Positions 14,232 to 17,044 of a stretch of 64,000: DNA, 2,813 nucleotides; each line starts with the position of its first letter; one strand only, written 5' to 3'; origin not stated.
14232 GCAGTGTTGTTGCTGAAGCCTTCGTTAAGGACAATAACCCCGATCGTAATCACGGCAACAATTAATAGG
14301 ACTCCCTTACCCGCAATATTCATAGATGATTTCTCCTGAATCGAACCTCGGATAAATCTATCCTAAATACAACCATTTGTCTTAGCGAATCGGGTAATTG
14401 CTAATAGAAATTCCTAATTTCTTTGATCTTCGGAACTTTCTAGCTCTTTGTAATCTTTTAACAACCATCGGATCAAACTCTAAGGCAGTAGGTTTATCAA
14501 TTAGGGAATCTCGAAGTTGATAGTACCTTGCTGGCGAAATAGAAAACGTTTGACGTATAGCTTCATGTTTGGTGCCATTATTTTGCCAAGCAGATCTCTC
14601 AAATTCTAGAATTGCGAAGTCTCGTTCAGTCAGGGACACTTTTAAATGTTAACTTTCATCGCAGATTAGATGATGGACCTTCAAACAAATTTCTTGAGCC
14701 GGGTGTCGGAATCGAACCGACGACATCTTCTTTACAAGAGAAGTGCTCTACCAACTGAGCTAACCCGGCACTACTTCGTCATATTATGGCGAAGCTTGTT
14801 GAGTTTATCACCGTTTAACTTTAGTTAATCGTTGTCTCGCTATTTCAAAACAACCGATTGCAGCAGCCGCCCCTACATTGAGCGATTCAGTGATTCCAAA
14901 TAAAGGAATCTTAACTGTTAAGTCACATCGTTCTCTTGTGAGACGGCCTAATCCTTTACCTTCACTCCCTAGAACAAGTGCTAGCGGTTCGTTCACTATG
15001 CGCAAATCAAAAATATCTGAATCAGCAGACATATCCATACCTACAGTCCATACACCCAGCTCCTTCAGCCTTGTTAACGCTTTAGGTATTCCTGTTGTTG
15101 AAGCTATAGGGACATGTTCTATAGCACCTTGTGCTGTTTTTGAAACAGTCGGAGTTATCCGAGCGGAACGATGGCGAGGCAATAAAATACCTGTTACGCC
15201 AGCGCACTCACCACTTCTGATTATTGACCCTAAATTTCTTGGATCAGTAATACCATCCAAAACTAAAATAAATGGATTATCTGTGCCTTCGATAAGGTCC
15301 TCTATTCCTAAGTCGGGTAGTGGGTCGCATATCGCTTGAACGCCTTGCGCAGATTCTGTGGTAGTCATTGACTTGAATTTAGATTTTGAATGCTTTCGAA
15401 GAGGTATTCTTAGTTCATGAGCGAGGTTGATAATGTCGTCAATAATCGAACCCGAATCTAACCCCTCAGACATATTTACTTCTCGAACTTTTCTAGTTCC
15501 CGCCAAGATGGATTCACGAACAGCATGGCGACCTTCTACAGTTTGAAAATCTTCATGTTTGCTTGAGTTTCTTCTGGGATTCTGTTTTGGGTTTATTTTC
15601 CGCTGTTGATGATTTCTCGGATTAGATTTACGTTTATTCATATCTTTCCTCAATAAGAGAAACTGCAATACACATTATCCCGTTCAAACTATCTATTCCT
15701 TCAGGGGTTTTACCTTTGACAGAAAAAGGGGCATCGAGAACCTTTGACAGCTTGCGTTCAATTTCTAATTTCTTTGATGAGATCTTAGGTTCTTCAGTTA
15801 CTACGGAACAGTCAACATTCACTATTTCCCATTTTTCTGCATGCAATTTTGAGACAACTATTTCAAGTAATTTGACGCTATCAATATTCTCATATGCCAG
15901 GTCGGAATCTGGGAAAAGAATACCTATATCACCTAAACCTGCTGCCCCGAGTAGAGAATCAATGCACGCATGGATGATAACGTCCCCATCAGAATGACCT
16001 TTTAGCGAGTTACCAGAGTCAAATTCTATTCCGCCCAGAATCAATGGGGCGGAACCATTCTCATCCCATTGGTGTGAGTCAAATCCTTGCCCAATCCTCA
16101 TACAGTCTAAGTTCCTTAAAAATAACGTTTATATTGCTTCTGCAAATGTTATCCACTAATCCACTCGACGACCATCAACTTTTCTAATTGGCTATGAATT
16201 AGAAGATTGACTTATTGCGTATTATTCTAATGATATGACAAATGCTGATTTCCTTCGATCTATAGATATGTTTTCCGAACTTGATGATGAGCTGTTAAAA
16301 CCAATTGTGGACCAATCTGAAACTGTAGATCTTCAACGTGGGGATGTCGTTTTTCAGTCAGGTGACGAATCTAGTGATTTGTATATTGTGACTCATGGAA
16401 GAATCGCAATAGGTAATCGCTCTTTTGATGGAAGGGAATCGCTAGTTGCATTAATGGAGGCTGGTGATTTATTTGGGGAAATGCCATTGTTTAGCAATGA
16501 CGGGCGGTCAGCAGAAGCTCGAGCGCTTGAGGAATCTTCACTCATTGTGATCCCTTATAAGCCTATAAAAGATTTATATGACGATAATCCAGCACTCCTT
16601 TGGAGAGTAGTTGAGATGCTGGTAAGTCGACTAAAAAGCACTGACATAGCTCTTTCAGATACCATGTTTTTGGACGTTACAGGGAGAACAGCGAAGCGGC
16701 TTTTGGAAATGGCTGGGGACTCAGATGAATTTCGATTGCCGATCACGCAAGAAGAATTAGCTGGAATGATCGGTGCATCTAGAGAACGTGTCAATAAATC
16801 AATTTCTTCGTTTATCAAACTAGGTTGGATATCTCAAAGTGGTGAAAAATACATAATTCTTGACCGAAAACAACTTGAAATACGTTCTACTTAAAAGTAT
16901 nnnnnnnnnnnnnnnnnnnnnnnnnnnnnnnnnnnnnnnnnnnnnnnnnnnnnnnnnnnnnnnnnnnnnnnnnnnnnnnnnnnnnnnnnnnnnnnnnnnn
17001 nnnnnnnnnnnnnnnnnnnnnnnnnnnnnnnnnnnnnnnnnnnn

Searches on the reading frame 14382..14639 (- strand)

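Call 65: search_protein_families(library=ncbifam, proteins=[window:14382-14639:-], max_evalue=0.00001)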
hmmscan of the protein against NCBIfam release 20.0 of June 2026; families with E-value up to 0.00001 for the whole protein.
window:14382-14639:- (85 aa): 1 family
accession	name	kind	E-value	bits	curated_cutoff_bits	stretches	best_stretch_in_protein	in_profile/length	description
NF053843.1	NcldAssocNapAMycb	equivalog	1.5e-24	86.1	160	1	2-74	32-108/113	nucleoid-associated protein NapA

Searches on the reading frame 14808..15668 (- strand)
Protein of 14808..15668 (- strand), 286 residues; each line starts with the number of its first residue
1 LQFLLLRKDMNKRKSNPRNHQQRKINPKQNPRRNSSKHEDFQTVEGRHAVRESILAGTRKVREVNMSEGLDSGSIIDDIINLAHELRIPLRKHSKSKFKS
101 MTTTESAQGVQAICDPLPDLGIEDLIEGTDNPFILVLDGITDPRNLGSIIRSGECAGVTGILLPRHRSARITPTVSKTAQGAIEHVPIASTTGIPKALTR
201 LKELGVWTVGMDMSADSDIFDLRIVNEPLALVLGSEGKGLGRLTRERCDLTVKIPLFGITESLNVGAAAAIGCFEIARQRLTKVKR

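Call 65: search_protein_families(library=ncbifam, proteins=[window:14808-15668:-], max_evalue=0.00001)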
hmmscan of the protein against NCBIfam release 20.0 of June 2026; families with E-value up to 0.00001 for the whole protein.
window:14808-15668:- (286 aa): 6 families
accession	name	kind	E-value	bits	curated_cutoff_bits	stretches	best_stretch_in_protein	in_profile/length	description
TIGR00186.1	rRNA_methyl_3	equivalog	7.9e-61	205.6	160.15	1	42-280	3-240/240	23S rRNA (guanosine(2251)-2'-O)-methyltransferase RlmB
NF008386.0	PRK11181.1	equivalog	1.9e-52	178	366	1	44-281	5-243/244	23S rRNA (guanosine(2251)-2'-O)-methyltransferase RlmB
NF008117.0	PRK10864.1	equivalog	1.3e-16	60.8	267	1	128-279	192-341/344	tRNA/rRNA methyltransferase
NF000477.1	NshR_TsnR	equivalog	1.6e-16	60.6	425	1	45-279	35-263/266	NshR/TsnR family 23S rRNA methyltransferase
NF008295.0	PRK11081.1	equivalog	1.8e-15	57.1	227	1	122-280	9-165/230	tRNA (guanosine(18)-2'-O)-methyltransferase TrmH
NF000035.1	nosihep_NshR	exception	4.1e-12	46.2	500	1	44-277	34-261/274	NshR family nosiheptide/thiostrepton resistance 23S rRNA methyltransferase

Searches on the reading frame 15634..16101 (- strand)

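Call 65: search_protein_families(library=ncbifam, proteins=[window:15634-16101:-], max_evalue=0.00001)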
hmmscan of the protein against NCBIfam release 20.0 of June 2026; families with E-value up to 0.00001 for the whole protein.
window:15634-16101:- (155 aa): 2 families
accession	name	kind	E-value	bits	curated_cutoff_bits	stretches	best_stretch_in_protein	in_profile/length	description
TIGR00151.1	ispF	equivalog_domain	1.4e-43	148.6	116.45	1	2-151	1-154/155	2-C-methyl-D-erythritol 2,4-cyclodiphosphate synthase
NF006899.0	PRK09382.1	equivalog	1.1e-40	139.9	417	1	1-136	226-362/387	bifunctional 2-C-methyl-D-erythritol 4-phosphate cytidylyltransferase/2-C-methyl-D-erythritol 2,4-cyclodiphosphate synthase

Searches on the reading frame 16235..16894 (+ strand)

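Call 65: search_protein_families(library=ncbifam, proteins=[window:16235-16894:+], max_evalue=0.00001)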
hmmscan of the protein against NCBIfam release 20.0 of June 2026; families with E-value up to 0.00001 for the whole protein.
window:16235-16894:+ (219 aa): 13 families
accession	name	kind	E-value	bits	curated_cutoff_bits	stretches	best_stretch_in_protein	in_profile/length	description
NF008732.0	PRK11753.1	equivalog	1.1e-28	100.2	266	1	20-210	15-212/214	cAMP-activated global transcriptional regulator CRP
NF006901.0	PRK09392.1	equivalog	9.2e-15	54.6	211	1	4-214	6-217/236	transcriptional activator FtrB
NF008365.0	PRK11161.1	subfamily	2.5e-13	49.9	228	1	21-214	42-239/250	fumarate/nitrate reduction transcriptional regulator Fnr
NF007707.0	PRK10402.1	subfamily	1.6e-11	44.3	180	1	16-215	19-215/226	transcriptional regulator YeiL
NF041163.2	encap_f2b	equivalog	4.3e-11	42.6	400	1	7-129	73-197/450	family 2B encapsulin nanocompartment shell protein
TIGR03896.1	cyc_nuc_ocin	subfamily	3e-09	36.7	161.05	1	7-128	139-261/317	bacteriocin-type transport-associated protein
NF010499.0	PRK13918.1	equivalog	2e-08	34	274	1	28-214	12-197/205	CRP/FNR family transcriptional regulator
NF045989.1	TransRegFnrLRhodb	equivalog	2.3e-08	33.6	300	1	33-210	41-226/245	transcriptional regulator FnrL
NF050806.1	TransRegFixKCaul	equivalog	3.1e-08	33.1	300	1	28-215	23-211/215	transcriptional regulator FixK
NF053664.1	TransRegPtrACyano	equivalog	9.4e-08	31.6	300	1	46-213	27-194/196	Crp/Fnr family transcriptional regulator PtrA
NF058543.1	ActPatMycb56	equivalog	3.5e-07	29.4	460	1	10-101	1-91/317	acetyltransferase Pat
NF050815.1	TransActFtrBCaul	equivalog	2.3e-06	27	300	1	7-197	11-203/251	transcriptional activator FtrB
NF052518.1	TransRegLdrP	equivalog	3e-06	27.4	300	1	33-216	4-186/195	transcriptional regulator LdrP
